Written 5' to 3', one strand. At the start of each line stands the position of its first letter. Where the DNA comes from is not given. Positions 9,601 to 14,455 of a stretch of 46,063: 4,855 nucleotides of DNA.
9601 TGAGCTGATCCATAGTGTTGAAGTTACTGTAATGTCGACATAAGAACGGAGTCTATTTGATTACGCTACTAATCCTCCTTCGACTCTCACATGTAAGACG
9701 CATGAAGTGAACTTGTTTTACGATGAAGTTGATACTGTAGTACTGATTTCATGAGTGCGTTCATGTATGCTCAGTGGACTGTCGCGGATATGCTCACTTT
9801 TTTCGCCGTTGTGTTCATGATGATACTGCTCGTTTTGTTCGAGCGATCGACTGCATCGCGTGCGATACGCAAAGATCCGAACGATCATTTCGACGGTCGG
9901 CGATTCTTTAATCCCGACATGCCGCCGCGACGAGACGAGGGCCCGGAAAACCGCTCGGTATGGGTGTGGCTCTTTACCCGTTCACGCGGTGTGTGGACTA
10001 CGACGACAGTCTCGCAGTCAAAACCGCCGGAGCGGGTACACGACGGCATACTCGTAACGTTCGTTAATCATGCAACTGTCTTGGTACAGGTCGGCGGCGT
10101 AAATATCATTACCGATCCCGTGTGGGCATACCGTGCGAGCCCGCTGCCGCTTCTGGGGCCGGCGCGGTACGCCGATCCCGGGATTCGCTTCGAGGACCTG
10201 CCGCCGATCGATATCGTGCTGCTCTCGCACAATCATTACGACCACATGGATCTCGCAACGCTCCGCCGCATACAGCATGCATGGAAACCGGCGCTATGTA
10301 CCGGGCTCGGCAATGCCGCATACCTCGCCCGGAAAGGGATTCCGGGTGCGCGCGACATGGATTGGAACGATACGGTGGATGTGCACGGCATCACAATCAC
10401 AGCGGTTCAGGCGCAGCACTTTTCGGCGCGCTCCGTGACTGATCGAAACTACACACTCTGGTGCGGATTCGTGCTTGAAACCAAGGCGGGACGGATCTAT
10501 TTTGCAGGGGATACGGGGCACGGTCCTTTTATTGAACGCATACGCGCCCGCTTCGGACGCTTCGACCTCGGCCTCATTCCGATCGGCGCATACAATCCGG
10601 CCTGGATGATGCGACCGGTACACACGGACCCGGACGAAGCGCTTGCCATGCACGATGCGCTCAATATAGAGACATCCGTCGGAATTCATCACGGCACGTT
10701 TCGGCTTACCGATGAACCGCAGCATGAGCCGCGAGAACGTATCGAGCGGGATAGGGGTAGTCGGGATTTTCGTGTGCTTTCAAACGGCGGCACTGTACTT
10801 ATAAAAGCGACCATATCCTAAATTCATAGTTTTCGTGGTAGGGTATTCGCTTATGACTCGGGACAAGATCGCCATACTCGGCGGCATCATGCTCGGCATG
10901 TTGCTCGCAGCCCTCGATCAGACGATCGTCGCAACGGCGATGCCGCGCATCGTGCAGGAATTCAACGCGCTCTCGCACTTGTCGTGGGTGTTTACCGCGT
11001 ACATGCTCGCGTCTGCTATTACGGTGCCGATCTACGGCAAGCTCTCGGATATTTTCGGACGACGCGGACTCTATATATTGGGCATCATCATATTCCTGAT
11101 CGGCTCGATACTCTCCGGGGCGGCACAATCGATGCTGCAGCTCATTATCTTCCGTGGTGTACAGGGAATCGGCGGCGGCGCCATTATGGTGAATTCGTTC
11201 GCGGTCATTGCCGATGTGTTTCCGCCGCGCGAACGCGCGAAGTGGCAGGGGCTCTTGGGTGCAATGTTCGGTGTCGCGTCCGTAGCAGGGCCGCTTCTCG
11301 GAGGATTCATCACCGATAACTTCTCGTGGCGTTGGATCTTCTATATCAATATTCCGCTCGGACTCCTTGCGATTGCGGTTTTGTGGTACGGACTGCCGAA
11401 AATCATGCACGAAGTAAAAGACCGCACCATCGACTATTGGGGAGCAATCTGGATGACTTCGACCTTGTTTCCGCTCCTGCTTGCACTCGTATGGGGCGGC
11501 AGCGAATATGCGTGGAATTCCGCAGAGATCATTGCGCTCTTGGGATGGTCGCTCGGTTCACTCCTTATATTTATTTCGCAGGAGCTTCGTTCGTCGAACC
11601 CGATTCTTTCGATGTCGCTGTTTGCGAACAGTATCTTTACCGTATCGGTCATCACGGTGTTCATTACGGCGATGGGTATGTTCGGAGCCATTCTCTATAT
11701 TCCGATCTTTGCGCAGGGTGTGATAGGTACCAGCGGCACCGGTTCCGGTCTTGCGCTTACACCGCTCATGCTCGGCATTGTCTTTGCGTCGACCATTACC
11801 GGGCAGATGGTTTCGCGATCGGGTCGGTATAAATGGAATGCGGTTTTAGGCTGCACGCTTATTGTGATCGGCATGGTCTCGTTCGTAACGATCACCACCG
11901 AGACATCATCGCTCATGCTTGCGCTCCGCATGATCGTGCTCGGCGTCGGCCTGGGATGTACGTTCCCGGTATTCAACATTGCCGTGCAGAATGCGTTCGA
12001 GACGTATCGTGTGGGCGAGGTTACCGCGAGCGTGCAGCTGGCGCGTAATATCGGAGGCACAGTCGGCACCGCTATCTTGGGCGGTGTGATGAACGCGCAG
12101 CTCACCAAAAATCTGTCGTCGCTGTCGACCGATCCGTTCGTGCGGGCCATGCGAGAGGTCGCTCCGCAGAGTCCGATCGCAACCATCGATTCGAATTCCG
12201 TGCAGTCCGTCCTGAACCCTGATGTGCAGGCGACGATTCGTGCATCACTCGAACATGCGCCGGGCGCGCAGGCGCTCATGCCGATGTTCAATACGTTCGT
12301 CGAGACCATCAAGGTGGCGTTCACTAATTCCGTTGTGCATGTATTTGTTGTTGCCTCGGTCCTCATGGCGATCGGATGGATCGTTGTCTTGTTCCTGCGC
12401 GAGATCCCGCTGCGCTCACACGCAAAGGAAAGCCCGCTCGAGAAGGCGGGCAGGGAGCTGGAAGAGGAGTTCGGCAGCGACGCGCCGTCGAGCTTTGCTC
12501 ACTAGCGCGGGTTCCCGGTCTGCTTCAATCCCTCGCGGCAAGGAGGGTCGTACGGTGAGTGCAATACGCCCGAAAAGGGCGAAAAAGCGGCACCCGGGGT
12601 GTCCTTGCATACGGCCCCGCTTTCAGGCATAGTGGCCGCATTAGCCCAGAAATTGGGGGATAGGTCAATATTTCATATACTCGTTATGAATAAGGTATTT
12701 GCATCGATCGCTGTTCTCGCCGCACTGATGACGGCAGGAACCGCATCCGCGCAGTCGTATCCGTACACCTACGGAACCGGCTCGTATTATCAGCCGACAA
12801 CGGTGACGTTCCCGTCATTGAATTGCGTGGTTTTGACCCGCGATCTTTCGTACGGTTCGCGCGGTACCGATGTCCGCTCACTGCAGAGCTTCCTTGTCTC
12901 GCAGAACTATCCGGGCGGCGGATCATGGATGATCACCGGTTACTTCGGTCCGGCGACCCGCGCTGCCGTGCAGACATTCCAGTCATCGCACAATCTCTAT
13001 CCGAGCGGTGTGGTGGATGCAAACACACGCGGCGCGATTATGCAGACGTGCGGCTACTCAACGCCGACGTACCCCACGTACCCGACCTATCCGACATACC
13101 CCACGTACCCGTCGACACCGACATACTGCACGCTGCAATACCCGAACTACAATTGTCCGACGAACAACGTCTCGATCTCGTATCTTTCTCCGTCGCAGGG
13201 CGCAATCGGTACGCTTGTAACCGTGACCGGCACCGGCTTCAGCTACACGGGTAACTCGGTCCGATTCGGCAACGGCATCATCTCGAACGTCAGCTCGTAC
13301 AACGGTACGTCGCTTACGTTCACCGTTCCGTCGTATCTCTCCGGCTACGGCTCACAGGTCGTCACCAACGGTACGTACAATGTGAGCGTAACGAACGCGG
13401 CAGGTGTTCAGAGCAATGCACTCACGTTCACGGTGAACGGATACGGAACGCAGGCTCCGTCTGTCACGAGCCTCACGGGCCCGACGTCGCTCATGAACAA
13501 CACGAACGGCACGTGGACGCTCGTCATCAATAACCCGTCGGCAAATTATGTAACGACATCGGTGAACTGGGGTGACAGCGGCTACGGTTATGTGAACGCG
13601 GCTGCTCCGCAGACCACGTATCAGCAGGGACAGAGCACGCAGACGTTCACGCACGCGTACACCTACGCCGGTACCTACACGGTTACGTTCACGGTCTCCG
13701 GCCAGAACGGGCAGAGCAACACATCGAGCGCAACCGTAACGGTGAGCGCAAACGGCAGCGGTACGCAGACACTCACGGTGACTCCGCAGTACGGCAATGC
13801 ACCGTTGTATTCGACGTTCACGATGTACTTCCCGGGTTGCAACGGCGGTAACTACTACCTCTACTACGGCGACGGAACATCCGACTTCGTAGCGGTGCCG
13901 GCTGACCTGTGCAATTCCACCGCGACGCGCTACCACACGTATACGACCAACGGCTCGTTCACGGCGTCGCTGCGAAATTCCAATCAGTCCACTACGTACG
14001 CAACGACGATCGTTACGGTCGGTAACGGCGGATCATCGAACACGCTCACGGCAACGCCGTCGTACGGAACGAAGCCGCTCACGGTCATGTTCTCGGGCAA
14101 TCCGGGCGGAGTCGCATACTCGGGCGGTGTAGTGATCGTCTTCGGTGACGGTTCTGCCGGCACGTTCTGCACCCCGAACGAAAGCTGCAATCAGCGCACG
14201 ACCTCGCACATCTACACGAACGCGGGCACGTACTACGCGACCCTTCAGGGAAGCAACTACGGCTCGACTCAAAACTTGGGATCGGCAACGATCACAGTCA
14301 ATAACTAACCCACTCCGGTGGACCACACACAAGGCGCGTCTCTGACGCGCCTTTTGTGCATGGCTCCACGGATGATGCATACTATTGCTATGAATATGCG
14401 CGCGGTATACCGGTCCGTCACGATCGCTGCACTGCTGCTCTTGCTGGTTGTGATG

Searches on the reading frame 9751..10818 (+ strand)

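Call 67: search_protein_families(library=ncbifam, proteins=[window:9751-10818:+], max_evalue=1e-10)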
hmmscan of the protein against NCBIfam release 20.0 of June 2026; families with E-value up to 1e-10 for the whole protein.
window:9751-10818:+ (356 aa): 1 family
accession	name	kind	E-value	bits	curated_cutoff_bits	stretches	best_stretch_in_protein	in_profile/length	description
NF001911.0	PRK00685.1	equivalog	5.7e-20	71.8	144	1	102-337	3-214/228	metal-dependent hydrolase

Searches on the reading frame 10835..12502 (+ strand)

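Call 67: search_protein_families(library=ncbifam, proteins=[window:10835-12502:+], max_evalue=1e-10)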
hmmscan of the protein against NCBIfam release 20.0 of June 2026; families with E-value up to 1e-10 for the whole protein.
window:10835-12502:+ (556 aa): 56 families (the best 25 are shown)
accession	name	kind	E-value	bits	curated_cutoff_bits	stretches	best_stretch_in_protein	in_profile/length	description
TIGR00711.1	efflux_EmrB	subfamily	1.1e-87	294.8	230.2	1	13-521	2-485/485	DHA2 family efflux MFS transporter permease subunit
NF000095.1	tet_MFS_OtrB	exception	6e-80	269.3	999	1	5-528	18-539/563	oxytetracycline resistance efflux MFS transporter OtrB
NF000009.1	tet_MFS_Tcr3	exception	6.8e-69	232.7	1000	1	8-437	26-460/512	tetracycline efflux MFS transporter Tcr3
NF040895.2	MFS_effux_SdrM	equivalog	6.7e-54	183.7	550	1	12-423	5-408/441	multidrug efflux MFS transporter SdrM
NF000391.1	EmrB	exception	6e-46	157.1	925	1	19-421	17-420/501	multidrug efflux MFS transporter permease subunit EmrB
NF000025.1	MFS_efflux_tcmA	exception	9.7e-40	136.8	999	1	16-509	29-511/538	tetracenomycin C efflux MFS transporter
NF000218.1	FexA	exception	1.4e-37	129.5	900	1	18-422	26-432/475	chloramphenicol/florfenicol efflux MFS transporter FexA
NF007799.0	PRK10504.1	subfamily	6.8e-34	117.6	426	1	18-426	15-424/471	multidrug transporter subunit MdtD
NF033896.2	MFS_LfrA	equivalog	1.2e-33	116.5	825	1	14-427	21-432/504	efflux MFS transporter LfrA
NF000060.1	MFS_efflux_LmrB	exception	2.4e-32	112.4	800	1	16-431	20-435/479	lincomycin efflux MFS transporter Lmr(B)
NF000031.1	MFS_efflux_LmrA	exception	3.6e-32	111.7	850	1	21-415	39-433/484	lincomycin efflux MFS transporter Lmr(A)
NF040856.1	FexB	exception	1.3e-31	109.9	950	1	14-421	18-422/469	chloramphenicol/florfenicol efflux MFS transporter FexB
NF012169.0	qepA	equivalog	4.4e-30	104.8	1075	1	10-429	18-432/511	fluoroquinolone efflux MFS transporter QepA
TIGR00880.1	2_A_01_02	superfamily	4.2e-28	98.2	131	1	51-188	2-139/141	multidrug resistance protein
NF011571.1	PRK14995.1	subfamily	8.1e-28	97.4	701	1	14-427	7-419/493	SmvA family efflux MFS transporter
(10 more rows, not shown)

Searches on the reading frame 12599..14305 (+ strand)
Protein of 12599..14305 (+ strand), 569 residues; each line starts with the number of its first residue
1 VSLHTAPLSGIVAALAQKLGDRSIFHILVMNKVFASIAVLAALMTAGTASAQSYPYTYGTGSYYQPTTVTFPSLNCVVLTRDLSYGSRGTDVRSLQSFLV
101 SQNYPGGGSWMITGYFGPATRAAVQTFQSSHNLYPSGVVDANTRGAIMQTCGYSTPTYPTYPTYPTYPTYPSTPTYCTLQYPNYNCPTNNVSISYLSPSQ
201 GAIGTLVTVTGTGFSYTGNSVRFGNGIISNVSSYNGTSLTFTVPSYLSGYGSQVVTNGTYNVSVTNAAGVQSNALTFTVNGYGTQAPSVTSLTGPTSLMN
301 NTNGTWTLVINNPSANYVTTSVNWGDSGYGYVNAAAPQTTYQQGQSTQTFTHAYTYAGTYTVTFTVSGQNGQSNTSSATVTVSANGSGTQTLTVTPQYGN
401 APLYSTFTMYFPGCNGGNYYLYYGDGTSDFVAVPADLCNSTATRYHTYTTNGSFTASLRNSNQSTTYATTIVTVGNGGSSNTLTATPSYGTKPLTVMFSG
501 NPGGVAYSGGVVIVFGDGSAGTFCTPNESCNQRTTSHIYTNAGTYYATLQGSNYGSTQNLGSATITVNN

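Call 67: search_protein_families(library=ncbifam, proteins=[window:12599-14305:+], max_evalue=1e-10)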
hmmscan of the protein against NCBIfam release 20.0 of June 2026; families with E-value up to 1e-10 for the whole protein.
window:12599-14305:+ (569 aa): 0 families

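Call 73: search_protein_families(library=pfam, proteins=[window:12599-14305:+], max_evalue=0.001)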
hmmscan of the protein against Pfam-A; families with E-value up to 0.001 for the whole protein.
window:12599-14305:+ (569 aa): 3 families
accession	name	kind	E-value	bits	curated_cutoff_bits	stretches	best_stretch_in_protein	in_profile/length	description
PF01471.23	PG_binding_1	-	2.5e-13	50.4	23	1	88-146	1-56/57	Putative peptidoglycan binding domain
PF18911.6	PKD_4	-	2.4e-07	31.1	27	1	346-382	48-85/85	PKD domain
PF00801.26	PKD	-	6.9e-06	26.4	23.5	1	342-377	42-76/80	PKD domain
